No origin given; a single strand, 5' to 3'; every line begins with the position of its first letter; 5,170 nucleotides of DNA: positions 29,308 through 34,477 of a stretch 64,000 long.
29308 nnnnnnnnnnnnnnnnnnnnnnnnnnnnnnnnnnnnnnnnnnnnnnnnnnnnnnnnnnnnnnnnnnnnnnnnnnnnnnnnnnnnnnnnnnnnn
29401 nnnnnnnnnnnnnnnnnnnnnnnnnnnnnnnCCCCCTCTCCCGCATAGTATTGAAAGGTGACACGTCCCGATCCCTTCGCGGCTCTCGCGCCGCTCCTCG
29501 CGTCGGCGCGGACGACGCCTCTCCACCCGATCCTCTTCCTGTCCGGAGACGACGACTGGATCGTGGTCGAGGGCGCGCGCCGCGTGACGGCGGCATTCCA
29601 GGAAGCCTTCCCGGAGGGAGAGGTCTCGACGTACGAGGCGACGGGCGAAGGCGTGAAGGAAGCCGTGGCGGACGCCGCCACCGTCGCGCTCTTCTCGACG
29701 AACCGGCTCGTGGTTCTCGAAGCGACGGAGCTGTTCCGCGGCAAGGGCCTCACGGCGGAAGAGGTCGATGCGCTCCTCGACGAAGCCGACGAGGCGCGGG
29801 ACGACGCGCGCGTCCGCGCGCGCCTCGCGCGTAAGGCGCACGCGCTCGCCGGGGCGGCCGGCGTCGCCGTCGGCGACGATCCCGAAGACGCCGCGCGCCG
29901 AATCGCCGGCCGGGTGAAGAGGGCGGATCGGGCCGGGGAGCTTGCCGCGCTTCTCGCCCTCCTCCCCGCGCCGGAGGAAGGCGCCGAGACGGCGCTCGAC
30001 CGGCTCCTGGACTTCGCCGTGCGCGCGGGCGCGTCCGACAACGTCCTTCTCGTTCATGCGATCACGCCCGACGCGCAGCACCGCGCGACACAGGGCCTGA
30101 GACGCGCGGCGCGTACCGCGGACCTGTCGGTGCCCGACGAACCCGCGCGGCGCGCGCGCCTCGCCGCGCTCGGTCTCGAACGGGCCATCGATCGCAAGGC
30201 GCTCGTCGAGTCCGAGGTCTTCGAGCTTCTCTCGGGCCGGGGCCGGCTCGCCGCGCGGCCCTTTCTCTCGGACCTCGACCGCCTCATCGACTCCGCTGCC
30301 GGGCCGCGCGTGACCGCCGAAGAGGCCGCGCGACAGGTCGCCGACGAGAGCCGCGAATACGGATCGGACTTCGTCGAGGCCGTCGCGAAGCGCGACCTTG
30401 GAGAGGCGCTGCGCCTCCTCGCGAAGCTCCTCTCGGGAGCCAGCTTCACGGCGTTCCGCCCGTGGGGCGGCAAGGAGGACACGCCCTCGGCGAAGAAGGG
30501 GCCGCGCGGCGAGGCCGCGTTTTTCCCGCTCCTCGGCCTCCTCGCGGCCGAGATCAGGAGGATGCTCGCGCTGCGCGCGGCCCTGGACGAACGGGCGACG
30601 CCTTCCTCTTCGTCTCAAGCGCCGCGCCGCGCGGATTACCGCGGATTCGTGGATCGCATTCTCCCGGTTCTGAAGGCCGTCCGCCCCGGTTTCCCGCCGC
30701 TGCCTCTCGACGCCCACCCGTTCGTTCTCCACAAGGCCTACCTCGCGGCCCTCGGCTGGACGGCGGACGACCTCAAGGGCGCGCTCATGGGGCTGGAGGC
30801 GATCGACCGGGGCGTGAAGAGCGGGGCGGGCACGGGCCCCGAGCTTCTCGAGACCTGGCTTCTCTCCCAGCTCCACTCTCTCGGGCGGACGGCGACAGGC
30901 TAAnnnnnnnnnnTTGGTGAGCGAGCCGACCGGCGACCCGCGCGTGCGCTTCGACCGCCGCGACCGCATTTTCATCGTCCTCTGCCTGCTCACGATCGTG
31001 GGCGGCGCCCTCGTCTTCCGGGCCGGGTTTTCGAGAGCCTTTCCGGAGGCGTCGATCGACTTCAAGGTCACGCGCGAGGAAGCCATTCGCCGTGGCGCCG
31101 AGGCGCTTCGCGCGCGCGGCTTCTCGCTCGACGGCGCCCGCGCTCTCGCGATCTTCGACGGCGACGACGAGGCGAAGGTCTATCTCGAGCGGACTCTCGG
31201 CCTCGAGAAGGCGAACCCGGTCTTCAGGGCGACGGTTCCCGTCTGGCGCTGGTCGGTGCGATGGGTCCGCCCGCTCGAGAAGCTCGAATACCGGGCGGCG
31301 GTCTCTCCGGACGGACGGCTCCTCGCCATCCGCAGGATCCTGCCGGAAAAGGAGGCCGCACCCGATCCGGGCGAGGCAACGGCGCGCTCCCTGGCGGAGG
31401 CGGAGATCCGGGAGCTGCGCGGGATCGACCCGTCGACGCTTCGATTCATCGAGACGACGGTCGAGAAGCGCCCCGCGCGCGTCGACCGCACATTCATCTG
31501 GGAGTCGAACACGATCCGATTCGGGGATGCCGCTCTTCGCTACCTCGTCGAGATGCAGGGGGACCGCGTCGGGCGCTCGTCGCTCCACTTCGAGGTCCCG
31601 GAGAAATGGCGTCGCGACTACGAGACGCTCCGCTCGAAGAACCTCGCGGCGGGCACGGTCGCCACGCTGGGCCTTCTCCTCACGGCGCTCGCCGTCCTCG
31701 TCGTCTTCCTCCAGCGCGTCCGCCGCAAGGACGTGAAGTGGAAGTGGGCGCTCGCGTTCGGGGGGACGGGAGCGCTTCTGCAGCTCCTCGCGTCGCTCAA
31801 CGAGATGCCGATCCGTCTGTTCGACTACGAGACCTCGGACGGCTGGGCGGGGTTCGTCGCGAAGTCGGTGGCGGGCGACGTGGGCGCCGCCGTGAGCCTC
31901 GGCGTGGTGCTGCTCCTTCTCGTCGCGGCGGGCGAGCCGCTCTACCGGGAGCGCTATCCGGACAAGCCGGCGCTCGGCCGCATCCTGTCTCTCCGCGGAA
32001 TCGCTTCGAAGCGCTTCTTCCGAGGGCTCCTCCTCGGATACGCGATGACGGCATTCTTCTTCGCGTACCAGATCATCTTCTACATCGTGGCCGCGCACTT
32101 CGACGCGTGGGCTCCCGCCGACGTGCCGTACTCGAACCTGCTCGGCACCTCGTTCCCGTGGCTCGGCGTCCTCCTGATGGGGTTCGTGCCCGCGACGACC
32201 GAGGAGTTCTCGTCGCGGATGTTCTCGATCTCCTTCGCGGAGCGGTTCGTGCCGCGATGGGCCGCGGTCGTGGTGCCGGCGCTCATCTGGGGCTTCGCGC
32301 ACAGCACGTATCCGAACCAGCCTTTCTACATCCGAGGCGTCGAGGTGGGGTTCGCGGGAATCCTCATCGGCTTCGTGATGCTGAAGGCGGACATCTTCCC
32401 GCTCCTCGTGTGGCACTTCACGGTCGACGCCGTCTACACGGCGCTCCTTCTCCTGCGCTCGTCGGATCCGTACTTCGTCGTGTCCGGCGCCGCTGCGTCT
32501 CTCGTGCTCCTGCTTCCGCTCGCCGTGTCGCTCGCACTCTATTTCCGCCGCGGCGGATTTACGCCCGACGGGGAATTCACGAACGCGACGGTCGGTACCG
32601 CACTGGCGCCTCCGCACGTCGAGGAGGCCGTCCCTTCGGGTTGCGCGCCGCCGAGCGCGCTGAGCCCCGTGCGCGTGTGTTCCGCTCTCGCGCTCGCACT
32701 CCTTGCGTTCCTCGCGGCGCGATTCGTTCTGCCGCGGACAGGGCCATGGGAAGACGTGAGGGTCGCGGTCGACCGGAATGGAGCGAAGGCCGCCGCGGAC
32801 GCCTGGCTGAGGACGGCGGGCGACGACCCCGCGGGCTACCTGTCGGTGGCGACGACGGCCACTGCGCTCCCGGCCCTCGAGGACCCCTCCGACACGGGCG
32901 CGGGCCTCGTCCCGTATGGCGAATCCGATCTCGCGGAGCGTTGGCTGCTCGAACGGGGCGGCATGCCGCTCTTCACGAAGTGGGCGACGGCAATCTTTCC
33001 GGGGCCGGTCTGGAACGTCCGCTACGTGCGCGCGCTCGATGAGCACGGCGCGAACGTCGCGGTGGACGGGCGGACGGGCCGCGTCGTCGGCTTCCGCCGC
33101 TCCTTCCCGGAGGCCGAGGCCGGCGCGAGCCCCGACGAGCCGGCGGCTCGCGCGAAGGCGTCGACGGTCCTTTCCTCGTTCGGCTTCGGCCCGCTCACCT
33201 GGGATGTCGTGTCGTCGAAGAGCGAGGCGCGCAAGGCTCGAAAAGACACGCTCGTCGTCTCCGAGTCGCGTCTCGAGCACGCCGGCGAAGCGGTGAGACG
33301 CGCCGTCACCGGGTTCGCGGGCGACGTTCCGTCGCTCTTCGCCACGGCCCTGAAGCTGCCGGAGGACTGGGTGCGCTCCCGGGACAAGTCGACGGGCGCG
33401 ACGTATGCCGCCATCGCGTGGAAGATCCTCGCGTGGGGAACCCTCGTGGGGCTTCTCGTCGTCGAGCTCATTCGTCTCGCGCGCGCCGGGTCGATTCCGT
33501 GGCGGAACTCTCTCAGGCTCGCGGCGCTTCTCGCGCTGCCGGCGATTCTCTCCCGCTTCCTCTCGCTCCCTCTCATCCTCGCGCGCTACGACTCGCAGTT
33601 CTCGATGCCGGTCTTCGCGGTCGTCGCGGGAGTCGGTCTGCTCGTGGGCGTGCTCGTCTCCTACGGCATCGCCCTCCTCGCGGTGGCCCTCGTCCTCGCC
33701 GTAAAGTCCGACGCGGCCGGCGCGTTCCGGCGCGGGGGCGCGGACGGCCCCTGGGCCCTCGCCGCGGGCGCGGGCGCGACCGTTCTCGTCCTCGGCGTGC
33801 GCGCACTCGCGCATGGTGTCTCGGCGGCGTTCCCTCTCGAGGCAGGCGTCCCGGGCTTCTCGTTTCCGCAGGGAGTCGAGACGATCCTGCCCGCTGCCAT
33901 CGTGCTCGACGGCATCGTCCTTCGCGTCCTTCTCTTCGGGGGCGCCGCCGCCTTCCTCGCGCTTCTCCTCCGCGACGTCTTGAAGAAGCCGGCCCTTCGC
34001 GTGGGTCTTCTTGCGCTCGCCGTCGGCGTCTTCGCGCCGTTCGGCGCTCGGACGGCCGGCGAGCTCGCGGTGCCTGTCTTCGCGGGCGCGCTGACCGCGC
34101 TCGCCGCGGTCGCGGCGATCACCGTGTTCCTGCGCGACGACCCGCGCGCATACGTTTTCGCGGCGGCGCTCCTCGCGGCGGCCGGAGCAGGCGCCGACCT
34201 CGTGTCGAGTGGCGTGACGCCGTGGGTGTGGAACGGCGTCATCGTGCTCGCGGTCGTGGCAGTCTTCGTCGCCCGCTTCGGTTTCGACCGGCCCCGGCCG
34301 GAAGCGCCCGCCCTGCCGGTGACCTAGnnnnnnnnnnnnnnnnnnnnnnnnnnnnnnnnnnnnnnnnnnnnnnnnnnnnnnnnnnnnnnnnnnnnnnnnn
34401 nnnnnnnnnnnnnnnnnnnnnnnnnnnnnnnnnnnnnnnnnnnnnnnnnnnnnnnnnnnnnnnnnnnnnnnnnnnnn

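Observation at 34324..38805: Translationally coupled SNF2 helicase -> SWIM zinc-finger cassette with a divergent orphan gene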

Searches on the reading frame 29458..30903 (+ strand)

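Call 74: search_protein_families(library=pfam, proteins=[window:29458-30903:+], max_evalue=0.001)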
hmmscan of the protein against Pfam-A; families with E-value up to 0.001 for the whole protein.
window:29458-30903:+ (481 aa): 2 families
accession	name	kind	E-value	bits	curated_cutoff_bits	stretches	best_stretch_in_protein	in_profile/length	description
PF06144.19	DNA_pol3_delta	-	0.00014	22.2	21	1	27-105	2-82/124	DNA polymerase III, delta subunit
PF21694.2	DNA_pol3_delta_C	-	0.00054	20.4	27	0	417-469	67-119/121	DNA polymerase III delta subunit, C-terminal domain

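Call 75: search_protein_families(library=padloc, proteins=[window:29458-30903:+], max_evalue=0.001)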
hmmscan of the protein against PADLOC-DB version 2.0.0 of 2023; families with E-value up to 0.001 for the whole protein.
window:29458-30903:+ (481 aa): 0 families

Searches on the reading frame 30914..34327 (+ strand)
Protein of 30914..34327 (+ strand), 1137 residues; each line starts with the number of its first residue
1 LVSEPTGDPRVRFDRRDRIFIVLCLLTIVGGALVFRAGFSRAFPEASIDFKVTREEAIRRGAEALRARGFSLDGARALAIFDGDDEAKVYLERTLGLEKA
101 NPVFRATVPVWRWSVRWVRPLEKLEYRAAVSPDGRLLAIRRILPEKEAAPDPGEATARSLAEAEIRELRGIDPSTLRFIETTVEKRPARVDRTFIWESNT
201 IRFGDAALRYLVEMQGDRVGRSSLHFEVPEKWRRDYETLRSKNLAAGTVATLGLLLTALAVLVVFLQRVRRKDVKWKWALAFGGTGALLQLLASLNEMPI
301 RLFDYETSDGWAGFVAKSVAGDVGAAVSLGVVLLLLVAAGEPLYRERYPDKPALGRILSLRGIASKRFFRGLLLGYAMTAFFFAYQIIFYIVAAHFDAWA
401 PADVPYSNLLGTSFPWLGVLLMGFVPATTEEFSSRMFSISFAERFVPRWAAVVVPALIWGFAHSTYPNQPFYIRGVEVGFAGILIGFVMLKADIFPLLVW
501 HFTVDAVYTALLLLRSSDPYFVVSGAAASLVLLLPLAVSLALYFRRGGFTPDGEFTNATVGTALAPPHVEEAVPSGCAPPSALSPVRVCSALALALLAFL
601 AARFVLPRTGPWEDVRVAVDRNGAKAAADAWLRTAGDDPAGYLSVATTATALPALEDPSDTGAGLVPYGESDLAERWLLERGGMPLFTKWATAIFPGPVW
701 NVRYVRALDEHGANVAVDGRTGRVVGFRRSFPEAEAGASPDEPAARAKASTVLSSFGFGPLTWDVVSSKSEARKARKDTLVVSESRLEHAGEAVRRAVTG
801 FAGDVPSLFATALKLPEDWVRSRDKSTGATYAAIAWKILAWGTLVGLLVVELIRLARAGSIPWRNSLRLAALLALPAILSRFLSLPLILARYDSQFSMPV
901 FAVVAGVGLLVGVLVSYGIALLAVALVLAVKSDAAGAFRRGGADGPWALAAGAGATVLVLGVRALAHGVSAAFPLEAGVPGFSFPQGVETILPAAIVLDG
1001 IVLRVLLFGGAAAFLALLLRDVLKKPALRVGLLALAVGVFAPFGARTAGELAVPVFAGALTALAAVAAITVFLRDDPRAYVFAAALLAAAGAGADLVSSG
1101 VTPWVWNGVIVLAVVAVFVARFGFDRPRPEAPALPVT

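Call 7: search_protein_families(library=pfam, proteins=[window:30914-34327:+], max_evalue=0.01)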
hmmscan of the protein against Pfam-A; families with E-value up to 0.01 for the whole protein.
window:30914-34327:+ (1137 aa): 1 family
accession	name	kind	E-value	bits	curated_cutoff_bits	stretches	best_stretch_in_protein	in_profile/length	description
PF02517.21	Rce1-like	-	2.2e-08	34.7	22.4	1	414-507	3-93/93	Type II CAAX prenyl endopeptidase Rce1-like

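Call 8: search_protein_families(library=padloc, proteins=[window:30914-34327:+], max_evalue=0.01)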
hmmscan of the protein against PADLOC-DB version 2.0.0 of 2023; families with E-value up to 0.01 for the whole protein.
window:30914-34327:+ (1137 aa): 0 families

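Call 9: search_protein_families(library=ncbifam, proteins=[window:30914-34327:+], max_evalue=1)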
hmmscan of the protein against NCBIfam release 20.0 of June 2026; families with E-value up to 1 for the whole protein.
window:30914-34327:+ (1137 aa): 3 families
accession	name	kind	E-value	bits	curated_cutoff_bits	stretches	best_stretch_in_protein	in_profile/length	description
NF041647.1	ABC_perm_CPBP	equivalog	1.6e-08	33.8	435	1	354-509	479-631/636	ABC transporter permease subunit/CPBP intramembrane protease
NF003194.0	PRK04164.1-5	equivalog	0.09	12.2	160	1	867-925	33-91/178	hypothetical protein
NF038341.1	ligase_FadD4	exception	0.23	9.7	850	1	719-826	162-273/506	fatty-acid--CoA ligase FadD4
